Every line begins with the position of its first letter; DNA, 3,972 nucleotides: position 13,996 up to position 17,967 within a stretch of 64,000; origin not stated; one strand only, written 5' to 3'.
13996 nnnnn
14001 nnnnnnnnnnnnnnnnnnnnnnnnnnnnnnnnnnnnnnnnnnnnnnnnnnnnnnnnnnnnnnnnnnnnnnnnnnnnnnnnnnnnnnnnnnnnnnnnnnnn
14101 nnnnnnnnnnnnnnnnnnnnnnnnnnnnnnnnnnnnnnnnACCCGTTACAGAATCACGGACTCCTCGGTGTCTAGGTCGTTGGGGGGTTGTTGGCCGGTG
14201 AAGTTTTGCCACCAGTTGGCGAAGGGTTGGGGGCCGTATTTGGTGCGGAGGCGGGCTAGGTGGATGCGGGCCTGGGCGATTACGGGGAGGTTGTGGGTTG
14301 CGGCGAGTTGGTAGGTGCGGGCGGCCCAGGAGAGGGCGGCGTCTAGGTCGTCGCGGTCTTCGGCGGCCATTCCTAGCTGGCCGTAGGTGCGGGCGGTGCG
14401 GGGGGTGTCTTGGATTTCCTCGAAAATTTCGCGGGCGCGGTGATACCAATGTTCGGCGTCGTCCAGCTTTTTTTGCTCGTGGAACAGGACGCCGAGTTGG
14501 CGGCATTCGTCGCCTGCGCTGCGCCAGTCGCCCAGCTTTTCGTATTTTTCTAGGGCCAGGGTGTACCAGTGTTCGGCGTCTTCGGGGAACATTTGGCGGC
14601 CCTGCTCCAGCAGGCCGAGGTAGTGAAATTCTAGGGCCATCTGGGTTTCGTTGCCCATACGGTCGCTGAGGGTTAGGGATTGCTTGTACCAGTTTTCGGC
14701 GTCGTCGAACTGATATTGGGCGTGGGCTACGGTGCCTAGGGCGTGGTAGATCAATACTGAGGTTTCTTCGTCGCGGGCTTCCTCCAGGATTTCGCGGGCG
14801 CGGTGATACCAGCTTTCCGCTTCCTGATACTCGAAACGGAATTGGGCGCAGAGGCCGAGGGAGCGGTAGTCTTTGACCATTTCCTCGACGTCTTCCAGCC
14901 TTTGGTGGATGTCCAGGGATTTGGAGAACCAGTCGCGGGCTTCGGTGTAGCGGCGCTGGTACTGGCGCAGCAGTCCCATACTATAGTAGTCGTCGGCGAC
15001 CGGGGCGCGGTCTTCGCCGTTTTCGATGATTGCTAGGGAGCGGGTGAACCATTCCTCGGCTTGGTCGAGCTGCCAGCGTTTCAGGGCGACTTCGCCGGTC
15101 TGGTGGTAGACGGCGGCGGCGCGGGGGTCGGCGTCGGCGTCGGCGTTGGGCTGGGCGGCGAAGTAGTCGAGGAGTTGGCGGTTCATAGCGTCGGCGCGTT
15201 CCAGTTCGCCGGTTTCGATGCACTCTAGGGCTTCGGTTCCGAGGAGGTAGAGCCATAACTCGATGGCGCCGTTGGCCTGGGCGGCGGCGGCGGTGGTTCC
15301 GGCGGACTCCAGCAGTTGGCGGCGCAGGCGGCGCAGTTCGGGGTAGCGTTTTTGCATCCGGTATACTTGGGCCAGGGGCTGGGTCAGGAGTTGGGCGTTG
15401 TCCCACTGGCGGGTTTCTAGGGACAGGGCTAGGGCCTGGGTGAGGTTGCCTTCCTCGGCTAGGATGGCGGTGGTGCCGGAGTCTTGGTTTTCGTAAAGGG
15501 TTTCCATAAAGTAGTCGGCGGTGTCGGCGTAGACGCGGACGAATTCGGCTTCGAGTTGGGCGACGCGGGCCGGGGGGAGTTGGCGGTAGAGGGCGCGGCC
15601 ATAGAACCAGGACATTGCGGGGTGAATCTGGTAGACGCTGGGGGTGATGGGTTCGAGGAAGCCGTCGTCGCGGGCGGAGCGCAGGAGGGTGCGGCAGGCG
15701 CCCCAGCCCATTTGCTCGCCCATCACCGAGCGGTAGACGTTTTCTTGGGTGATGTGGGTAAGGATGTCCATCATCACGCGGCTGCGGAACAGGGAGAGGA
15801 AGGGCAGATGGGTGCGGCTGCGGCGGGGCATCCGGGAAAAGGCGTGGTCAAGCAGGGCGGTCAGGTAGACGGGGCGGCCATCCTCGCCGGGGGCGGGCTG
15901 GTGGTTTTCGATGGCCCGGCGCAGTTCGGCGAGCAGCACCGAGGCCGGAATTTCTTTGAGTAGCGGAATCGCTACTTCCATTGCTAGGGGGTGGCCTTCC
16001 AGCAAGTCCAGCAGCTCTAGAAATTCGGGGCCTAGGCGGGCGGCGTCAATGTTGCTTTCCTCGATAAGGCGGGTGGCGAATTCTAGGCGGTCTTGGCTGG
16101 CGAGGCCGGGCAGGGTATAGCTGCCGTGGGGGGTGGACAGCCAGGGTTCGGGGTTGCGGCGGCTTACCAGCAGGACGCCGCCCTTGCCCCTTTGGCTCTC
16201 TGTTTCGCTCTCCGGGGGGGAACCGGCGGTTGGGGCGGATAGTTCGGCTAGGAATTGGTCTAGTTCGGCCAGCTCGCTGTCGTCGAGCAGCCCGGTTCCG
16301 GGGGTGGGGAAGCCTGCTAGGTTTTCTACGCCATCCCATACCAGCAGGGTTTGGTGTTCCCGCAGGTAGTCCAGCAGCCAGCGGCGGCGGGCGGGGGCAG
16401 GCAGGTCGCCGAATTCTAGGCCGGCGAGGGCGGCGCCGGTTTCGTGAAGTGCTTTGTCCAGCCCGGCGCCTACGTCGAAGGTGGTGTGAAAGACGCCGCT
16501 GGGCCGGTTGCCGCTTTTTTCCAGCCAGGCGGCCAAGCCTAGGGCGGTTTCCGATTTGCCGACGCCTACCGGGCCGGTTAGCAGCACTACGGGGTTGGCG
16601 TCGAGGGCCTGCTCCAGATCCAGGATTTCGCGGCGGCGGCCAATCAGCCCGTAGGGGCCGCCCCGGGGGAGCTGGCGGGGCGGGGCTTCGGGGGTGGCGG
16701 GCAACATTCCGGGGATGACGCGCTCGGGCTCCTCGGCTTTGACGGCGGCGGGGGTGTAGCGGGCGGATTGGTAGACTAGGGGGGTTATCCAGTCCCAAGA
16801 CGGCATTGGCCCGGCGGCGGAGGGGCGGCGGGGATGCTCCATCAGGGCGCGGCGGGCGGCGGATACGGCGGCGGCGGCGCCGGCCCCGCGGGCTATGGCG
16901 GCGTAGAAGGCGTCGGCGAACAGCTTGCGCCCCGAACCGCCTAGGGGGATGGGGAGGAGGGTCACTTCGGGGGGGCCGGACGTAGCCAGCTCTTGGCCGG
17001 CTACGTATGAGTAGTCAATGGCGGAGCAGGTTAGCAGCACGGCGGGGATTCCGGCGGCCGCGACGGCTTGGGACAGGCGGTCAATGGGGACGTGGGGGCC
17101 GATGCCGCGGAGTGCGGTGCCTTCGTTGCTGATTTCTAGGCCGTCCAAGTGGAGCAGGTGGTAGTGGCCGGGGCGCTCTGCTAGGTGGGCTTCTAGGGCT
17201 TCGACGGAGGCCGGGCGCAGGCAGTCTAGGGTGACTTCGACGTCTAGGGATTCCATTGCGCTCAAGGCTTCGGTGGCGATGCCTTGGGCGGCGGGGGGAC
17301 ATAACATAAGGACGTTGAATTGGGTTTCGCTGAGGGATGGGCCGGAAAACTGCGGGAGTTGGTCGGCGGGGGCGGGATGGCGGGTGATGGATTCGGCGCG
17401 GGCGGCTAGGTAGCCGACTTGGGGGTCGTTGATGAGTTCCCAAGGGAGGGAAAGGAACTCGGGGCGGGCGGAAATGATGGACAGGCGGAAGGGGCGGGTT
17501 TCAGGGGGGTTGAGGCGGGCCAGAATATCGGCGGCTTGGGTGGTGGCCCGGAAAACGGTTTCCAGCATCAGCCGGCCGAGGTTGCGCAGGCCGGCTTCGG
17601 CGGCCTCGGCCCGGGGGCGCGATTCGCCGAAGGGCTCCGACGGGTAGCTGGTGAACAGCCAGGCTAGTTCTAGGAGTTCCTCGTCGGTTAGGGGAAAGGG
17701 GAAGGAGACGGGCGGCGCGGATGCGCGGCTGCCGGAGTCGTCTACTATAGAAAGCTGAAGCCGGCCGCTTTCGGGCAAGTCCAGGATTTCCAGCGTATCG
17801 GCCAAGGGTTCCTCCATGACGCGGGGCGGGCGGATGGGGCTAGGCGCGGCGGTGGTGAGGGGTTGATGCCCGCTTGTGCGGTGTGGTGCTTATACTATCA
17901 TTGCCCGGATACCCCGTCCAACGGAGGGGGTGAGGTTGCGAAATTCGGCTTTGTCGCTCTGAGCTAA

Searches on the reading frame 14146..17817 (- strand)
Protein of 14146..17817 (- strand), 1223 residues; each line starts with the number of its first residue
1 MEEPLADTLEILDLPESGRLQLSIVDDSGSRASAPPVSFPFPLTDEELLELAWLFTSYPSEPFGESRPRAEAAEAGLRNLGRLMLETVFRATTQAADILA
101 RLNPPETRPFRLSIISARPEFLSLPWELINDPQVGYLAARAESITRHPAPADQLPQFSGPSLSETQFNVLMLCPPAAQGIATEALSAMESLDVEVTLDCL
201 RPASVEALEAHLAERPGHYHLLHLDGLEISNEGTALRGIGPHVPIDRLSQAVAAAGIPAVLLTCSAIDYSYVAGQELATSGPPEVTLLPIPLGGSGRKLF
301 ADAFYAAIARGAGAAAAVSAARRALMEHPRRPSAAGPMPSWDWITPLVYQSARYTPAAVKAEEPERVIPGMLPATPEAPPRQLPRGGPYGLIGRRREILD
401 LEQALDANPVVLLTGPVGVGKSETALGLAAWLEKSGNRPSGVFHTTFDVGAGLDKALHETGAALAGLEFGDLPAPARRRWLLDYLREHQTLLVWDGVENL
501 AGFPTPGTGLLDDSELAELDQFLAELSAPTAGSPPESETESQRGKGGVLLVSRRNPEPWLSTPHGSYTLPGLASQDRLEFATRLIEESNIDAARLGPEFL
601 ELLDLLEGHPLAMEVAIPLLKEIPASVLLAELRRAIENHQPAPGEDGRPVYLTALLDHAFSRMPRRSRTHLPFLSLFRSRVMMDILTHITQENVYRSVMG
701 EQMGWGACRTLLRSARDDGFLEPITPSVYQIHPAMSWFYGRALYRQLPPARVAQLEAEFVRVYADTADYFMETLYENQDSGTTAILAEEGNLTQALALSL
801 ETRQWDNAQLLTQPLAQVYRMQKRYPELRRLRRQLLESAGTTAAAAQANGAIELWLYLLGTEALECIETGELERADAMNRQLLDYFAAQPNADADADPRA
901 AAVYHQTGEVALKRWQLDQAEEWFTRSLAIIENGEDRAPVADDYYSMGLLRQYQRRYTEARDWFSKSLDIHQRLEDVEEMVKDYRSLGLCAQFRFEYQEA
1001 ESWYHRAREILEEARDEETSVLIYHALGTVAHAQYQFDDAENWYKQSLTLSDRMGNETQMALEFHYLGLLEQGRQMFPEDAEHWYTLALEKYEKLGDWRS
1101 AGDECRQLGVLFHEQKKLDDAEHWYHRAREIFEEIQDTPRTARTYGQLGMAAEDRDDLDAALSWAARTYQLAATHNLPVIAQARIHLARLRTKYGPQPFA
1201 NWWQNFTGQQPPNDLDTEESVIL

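Call 3: search_protein_families(library=pfam, proteins=[window:14146-17817:-], max_evalue=0.1)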
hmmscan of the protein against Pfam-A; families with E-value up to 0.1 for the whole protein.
window:14146-17817:- (1223 aa): 13 families
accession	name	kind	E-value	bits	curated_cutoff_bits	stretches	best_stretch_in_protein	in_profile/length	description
PF13424.12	TPR_12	-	1.7e-27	95.9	30.1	3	985-1050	7-74/77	Tetratricopeptide repeat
PF07719.23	TPR_2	-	5e-13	48.5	27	0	941-970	1-30/34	Tetratricopeptide repeat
PF13374.12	TPR_10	-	4.2e-11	42.9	27.5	1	1023-1050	4-31/42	Tetratricopeptide repeat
PF17874.7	TPR_MalT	-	5.5e-11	42.8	45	2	992-1191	9-210/336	MalT-like TPR region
PF00515.34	TPR_1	-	7.5e-11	41.8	27.8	2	1107-1132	6-31/34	Tetratricopeptide repeat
PF24885.1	TPR_NPHP3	-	1.2e-07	31.8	100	1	897-981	137-223/239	Nephrocystin-3 TPR domain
PF13401.12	AAA_22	-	0.00011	23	27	1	410-507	7-97/130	AAA domain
PF12770.12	CHAT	-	0.00017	21.6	24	1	87-332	6-273/289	CHAT domain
PF09986.15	DUF2225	-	0.0011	19.2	21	0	888-985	112-211/214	Uncharacterized protein conserved in bacteria (DUF2225)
PF20720.3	nSTAND3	-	0.0047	17.1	27.2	1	402-439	11-48/155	Novel STAND NTPase 3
PF13191.12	AAA_16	-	0.0053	17.7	32.6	1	391-435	2-51/167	AAA ATPase domain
PF14938.12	SNAP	-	0.02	14.8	25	1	1040-1158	54-171/282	Soluble NSF attachment protein, SNAP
PF13481.12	AAA_25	-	0.059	13.4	27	0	404-472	29-109/195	AAA domain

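Call 4: search_protein_families(library=padloc, proteins=[window:14146-17817:-], max_evalue=0.1)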
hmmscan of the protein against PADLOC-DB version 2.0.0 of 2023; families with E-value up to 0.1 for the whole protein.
window:14146-17817:- (1223 aa): 4 families
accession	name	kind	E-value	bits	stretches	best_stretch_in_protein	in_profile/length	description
PDLC01169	TPR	-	5.3e-10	37.1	2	946-1059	114-226/252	TPR repeats containing protein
PDLC04140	mad8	-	0.0036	14.9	0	406-437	25-56/314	mads_8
PDLC00914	TRIP13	-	0.021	12.3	1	401-445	64-108/302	TRIP13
PDLC02907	TPR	-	0.021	11.3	1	904-1044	580-711/864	-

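Call 6: search_protein_families(library=ncbifam, proteins=[window:14146-17817:-], max_evalue=0.1)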
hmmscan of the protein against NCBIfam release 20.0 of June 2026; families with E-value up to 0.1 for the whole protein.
window:14146-17817:- (1223 aa): 8 families
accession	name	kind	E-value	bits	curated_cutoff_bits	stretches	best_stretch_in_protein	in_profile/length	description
NF053520.1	HK_Porph_FimS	equivalog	2.9e-12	45.7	600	2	997-1172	100-274/618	sensor histidine kinase FimS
NF041717.1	HaaA_phane_TPR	equivalog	7.6e-11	40.9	1125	1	887-1178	579-868/882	cyclophane-containing RiPP biosynthesis TPR protein HaaT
NF053617.1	SARPRegAfsRStmc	equivalog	1.1e-07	30.2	1430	1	869-1098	749-972/986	SARP-family global regulator AfsR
NF002725.1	PRK02603.1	equivalog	3.8e-06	27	143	1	984-1093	39-144/173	photosystem I assembly protein Ycf3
NF052312.1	T9SS_PorW_SprE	equivalog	0.00045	19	250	1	895-982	284-370/716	type IX secretion system periplasmic lipoprotein PorW/SprE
NF053779.1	BT3442_fam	equivalog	0.0073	15.1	940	1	995-1161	83-241/563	BT3442 family protein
TIGR02552.1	LcrH_SycD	equivalog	0.016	14.9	104.8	0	967-1011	37-82/136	SycD/LcrH family type III secretion system chaperone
TIGR03345.1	VI_ClpV1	equivalog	0.073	11.3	884.95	0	402-431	590-619/852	type VI secretion system ATPase TssH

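Call 73: list_cluster_members(proteins=[window:14146-17817:-, window:13814-14140:-, window:13293-13829:-, window:11707-13224:-, window:11152-11610:-])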
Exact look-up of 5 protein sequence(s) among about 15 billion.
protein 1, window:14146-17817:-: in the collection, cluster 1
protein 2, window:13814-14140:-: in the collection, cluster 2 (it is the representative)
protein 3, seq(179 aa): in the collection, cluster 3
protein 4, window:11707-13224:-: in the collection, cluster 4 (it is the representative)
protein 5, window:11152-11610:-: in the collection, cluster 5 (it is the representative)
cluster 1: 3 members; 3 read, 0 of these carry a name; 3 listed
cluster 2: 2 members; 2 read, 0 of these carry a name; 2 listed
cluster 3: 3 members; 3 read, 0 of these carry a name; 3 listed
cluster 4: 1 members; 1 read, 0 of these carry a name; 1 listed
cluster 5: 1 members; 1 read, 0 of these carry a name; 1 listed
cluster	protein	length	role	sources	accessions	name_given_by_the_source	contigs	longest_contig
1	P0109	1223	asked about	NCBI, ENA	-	-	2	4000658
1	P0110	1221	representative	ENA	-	-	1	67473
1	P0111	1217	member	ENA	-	-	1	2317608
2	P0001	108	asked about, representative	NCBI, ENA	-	-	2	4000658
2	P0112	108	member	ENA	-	-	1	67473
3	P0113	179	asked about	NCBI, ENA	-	-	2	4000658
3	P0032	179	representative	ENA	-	-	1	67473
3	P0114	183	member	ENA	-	-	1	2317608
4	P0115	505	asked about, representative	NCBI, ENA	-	-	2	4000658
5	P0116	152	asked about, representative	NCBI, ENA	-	-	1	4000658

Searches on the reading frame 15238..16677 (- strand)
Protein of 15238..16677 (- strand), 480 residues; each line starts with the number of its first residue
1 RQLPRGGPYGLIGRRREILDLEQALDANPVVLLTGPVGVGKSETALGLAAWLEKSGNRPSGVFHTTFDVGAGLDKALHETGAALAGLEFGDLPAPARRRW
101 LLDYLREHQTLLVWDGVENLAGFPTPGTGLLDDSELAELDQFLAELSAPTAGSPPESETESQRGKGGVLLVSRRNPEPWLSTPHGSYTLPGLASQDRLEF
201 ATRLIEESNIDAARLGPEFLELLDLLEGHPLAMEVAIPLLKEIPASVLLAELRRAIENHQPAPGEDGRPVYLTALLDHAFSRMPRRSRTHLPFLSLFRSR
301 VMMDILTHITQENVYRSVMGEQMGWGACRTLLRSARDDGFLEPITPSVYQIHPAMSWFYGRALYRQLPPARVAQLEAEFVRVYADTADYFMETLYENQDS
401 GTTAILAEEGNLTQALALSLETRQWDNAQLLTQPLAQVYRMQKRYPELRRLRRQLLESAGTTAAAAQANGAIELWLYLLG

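Call 60: search_solved_structures(query=A5, max_evalue=10, show_alignments=2)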
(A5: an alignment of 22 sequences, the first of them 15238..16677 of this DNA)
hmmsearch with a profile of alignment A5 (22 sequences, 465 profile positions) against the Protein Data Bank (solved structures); distinct sequences matched with E-value up to 10: 43.
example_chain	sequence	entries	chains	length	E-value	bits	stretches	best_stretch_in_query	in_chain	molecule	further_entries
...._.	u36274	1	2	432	0.0012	20.9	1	15-85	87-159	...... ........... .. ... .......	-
3ndb_B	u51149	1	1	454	0.0012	20.9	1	15-85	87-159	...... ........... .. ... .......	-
6uqe_A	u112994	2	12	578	0.0096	17.9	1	5-133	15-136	ATP-dependent Clp protease ATP-binding subunit ClpA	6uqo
2g6b_A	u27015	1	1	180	0.012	17.6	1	30-163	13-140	Ras-related protein Rab-26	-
6i27_A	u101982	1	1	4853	0.013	17.5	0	18-54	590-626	Midasin,Midasin,Midasin,Midasin,Midasin,Midasin,Midasin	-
6i26_A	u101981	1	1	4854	0.013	17.5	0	18-54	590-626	Midasin,Midasin,Midasin,Midasin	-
6hyp_A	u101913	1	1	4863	0.013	17.5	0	18-54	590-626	Midasin,Midasin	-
5jcs_s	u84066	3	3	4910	0.013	17.4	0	18-54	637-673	Midasin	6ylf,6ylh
6w1z_A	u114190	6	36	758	0.02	16.9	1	5-133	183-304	ATP-dependent Clp protease ATP-binding subunit ClpA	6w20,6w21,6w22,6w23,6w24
7uiv_A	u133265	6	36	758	0.02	16.9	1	5-133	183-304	ATP-dependent Clp protease ATP-binding subunit ClpA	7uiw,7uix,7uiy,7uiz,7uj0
1ksf_X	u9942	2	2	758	0.02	16.9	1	5-133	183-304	ATP-DEPENDENT CLP PROTEASE ATP-BINDING SUBUNIT CLPA | ClpA protein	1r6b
8zw9_A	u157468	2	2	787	0.027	16.4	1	142-296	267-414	Disease resistance protein ADR1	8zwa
3p4x_A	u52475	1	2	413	0.03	16.3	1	25-113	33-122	reverse gyrase helicase-like domain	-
3oiy_A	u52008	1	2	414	0.031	16.2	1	25-113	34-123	reverse gyrase helicase domain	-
3p4y_A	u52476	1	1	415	0.031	16.2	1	25-113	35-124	reverse gyrase helicase domain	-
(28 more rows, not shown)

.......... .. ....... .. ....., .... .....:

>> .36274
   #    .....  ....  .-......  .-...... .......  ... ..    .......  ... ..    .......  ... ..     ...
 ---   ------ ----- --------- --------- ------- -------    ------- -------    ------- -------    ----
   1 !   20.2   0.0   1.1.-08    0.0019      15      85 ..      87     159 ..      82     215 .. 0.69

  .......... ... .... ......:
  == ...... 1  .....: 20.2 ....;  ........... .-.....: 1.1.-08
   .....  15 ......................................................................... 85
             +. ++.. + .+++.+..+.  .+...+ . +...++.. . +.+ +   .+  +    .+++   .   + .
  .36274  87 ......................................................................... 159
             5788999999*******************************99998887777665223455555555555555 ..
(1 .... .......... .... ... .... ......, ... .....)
